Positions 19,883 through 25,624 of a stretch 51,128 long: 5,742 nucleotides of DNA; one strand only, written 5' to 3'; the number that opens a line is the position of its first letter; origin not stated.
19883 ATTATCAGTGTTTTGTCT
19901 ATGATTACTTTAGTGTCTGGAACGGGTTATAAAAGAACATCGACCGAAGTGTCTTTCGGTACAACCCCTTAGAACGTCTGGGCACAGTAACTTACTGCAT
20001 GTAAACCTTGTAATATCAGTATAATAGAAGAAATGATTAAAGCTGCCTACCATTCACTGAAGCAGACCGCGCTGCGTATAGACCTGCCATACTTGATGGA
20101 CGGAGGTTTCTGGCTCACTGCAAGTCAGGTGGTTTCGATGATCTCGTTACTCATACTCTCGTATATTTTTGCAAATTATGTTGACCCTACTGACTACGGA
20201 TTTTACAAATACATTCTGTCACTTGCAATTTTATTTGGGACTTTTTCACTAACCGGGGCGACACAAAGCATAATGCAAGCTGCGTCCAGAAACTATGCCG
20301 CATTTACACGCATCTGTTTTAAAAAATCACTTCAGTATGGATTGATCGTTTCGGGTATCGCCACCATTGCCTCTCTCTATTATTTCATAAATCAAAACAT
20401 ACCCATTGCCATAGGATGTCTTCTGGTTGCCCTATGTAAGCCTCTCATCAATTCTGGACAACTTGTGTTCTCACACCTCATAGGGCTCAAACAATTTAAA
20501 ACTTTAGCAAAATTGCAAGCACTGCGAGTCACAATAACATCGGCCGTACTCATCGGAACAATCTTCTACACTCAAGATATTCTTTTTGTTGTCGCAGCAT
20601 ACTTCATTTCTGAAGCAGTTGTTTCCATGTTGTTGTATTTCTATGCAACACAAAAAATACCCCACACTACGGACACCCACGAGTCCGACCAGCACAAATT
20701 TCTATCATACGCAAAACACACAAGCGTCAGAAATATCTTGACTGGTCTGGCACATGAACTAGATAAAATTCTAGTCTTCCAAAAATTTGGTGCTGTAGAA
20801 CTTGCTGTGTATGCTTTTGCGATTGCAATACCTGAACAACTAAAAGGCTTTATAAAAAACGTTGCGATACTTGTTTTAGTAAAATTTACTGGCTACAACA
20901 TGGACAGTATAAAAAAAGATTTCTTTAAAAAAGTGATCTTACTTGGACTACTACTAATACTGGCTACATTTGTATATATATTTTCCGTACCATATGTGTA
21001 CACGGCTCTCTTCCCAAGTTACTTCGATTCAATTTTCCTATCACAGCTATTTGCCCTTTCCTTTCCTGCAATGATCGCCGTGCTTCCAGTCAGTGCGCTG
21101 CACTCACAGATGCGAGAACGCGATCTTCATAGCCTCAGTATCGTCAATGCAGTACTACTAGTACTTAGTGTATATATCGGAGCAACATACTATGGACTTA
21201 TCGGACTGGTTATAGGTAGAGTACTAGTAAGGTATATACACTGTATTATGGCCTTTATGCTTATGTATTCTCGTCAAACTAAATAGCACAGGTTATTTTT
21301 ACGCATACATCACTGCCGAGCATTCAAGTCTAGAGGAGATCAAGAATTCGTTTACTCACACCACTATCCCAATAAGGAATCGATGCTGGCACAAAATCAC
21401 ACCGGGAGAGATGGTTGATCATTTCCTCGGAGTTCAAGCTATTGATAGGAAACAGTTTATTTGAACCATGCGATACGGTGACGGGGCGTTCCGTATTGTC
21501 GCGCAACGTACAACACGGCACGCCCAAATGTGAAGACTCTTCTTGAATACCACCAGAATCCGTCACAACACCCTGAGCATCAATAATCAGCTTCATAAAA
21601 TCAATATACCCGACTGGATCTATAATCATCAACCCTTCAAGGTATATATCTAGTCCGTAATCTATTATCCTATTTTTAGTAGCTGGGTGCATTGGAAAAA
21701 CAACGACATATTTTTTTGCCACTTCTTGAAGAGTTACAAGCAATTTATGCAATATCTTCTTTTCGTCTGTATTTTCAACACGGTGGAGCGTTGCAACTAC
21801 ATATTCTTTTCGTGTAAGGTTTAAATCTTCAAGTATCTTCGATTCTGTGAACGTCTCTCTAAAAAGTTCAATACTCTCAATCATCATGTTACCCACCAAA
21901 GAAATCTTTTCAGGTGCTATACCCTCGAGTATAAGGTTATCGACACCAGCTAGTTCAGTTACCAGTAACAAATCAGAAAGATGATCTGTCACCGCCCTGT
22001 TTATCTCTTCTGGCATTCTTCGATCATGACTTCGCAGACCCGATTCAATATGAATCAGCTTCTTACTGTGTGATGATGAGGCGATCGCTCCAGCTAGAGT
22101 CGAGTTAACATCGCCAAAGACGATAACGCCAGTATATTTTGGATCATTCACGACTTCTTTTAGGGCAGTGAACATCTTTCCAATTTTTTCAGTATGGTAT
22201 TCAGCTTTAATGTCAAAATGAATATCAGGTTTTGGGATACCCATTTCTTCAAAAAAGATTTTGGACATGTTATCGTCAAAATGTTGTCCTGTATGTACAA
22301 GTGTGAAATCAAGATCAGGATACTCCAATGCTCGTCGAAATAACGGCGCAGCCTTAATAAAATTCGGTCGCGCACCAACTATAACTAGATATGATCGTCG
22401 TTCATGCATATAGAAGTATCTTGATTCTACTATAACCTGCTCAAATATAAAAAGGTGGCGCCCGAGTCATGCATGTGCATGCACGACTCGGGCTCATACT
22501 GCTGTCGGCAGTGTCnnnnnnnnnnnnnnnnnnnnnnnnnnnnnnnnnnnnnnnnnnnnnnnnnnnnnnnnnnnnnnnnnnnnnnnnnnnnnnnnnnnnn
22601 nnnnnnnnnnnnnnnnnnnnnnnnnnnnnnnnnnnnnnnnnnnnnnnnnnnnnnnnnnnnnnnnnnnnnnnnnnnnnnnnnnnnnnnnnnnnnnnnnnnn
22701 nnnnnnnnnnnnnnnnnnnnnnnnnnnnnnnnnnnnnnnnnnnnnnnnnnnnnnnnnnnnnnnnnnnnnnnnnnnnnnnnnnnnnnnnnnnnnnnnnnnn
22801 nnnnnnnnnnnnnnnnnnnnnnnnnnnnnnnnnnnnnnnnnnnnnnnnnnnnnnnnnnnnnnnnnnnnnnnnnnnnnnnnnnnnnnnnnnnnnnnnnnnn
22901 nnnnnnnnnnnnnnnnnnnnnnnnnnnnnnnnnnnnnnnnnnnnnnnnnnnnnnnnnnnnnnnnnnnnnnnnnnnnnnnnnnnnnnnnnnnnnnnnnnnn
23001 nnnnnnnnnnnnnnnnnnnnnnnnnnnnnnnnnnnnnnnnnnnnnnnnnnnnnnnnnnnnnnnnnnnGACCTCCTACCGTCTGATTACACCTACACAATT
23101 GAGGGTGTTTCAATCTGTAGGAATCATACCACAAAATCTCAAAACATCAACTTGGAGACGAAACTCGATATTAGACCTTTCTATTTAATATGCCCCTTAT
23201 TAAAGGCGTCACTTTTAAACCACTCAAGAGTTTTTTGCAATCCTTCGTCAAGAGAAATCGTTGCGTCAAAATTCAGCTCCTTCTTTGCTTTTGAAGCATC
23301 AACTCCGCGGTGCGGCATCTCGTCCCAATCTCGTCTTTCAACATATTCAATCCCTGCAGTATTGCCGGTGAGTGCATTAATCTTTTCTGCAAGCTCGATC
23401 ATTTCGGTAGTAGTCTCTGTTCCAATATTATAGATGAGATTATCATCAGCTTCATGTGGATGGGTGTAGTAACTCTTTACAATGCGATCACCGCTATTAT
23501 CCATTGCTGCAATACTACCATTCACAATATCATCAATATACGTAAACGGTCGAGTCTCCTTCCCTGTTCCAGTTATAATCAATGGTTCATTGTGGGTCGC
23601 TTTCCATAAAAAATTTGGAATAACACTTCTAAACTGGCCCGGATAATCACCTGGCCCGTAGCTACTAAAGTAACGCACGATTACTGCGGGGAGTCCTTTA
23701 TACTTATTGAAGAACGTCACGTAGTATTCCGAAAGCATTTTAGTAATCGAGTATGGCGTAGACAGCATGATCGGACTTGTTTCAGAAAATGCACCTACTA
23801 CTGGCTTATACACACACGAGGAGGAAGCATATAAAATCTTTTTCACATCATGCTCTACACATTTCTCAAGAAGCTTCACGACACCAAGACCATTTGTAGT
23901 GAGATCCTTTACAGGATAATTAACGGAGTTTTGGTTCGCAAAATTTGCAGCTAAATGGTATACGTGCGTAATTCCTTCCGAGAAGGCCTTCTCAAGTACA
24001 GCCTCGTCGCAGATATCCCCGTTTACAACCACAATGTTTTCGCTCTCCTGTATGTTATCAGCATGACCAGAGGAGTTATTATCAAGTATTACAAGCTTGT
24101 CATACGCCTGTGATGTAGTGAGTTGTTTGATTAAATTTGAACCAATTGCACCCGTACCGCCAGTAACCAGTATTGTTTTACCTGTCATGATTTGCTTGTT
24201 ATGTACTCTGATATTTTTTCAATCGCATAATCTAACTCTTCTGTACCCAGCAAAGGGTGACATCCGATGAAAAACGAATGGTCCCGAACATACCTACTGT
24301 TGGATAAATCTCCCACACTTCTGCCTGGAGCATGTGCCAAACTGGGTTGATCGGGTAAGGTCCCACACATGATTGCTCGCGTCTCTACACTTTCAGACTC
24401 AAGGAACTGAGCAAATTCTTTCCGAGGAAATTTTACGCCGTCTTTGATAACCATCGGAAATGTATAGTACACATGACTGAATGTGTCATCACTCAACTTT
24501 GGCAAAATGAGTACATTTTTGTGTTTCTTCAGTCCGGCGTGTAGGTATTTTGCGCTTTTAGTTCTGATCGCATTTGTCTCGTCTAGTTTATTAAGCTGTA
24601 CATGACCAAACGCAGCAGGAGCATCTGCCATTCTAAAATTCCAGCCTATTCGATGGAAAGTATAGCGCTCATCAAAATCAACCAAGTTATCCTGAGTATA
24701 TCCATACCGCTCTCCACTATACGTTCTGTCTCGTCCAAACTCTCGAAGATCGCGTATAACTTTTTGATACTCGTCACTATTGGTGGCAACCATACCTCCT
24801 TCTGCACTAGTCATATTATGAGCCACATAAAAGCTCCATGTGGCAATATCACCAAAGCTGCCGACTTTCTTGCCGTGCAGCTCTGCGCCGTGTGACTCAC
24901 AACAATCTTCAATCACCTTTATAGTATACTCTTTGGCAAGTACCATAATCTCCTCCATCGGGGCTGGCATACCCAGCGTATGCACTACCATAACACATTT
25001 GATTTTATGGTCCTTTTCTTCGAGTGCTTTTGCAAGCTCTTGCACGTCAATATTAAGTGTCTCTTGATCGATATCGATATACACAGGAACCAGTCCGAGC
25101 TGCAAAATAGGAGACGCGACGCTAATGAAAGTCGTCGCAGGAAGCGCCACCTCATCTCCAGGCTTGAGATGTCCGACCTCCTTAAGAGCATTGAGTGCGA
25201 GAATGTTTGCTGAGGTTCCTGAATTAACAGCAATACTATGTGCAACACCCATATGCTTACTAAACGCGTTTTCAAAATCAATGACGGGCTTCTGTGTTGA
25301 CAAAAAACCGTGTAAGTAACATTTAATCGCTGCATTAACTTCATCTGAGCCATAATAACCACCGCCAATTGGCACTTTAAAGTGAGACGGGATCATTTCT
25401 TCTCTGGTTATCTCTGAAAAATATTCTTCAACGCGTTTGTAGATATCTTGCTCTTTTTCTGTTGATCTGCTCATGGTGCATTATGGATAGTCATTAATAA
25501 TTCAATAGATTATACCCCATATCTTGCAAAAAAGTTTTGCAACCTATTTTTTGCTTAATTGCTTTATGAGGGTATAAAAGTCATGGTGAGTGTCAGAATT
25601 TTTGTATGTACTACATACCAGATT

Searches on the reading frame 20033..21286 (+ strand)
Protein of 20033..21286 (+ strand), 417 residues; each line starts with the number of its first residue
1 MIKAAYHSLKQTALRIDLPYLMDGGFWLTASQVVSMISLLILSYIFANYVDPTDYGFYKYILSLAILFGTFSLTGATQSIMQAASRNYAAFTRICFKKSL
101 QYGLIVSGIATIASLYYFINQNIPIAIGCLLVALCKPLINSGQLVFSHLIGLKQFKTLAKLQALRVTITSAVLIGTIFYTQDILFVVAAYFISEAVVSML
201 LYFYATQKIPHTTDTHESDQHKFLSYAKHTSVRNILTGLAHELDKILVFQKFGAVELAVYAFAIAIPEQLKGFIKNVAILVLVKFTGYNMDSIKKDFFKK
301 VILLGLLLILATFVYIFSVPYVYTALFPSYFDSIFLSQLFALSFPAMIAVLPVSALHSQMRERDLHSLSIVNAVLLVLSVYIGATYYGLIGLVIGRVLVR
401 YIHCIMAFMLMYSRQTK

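Call 10: search_protein_families(library=pfam, proteins=[window:20033-21286:+], max_evalue=0.00001)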
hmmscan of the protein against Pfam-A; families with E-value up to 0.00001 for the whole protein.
window:20033-21286:+ (417 aa): 2 families
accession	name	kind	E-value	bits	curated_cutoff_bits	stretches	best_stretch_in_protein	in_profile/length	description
PF01943.22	Polysacc_synt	-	5.3e-13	49.5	28.2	1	22-266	2-250/274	Polysaccharide biosynthesis protein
PF13440.11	Polysacc_synt_3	-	8e-09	35.6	23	1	49-276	5-230/293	Polysaccharide biosynthesis protein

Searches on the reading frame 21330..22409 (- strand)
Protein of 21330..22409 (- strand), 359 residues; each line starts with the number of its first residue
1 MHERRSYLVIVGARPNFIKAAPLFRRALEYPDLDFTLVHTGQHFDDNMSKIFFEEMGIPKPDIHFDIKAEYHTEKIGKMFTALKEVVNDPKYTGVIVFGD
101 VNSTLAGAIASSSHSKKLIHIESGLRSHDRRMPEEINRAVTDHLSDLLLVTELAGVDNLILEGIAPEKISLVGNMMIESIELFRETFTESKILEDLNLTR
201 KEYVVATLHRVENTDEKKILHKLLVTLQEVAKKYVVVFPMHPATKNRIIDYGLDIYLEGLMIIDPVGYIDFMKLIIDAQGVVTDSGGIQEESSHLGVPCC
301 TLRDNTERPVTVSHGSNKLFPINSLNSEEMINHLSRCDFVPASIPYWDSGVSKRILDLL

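Call 10: search_protein_families(library=pfam, proteins=[window:21330-22409:-], max_evalue=0.00001)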
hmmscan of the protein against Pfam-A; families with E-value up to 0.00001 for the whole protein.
window:21330-22409:- (359 aa): 1 family
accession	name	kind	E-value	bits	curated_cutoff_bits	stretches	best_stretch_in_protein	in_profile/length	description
PF02350.25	Epimerase_2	-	6.1e-88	295.4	30.6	1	30-359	6-346/347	UDP-N-acetylglucosamine 2-epimerase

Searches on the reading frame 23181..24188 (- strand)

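Call 10: search_protein_families(library=pfam, proteins=[window:23181-24188:-], max_evalue=0.00001)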
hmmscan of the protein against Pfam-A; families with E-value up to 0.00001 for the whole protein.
window:23181-24188:- (335 aa): 9 families
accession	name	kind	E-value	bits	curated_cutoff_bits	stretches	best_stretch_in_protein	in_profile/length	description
PF01370.27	Epimerase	-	8.1e-51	173.2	20.9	1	6-231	1-227/240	NAD dependent epimerase/dehydratase family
PF16363.11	GDP_Man_Dehyd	-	3.1e-45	155.5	27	1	7-320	1-332/332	GDP-mannose 4,6 dehydratase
PF01073.25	3Beta_HSD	-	5e-18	65.5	22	1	7-230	1-230/280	3-beta hydroxysteroid dehydrogenase/isomerase family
PF02719.21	Polysacc_synt_2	-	1.2e-15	57.9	20.2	1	6-223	1-211/293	Polysaccharide biosynthesis protein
PF13460.12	NAD_binding_10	-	6.1e-12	46.2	27.2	1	10-172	1-142/184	NAD(P)H-binding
PF07993.18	NAD_binding_4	-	1.4e-08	34.7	20.1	1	8-172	1-203/258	Male sterility protein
PF04321.23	RmlD_sub_bind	-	3.3e-08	33.4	27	1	5-189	2-162/287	RmlD substrate binding domain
PF05368.20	NmrA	-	1.3e-06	28.7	27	1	4-77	3-74/298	NmrA-like family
PF02254.24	TrkA_N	-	8.9e-06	26.4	23.8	0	11-69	5-59/116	TrkA-N domain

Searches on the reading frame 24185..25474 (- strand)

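Call 10: search_protein_families(library=pfam, proteins=[window:24185-25474:-], max_evalue=0.00001)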
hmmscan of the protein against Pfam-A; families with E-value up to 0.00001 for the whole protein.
window:24185-25474:- (429 aa): 2 families
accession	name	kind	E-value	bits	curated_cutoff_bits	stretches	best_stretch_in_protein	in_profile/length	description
PF01041.23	DegT_DnrJ_EryC1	-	1.8e-87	294.3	19.8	1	43-421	5-359/360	DegT/DnrJ/EryC1/StrS aminotransferase family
PF01212.27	Beta_elim_lyase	-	5e-07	29.8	27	1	63-324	33-274/288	Beta-eliminating lyase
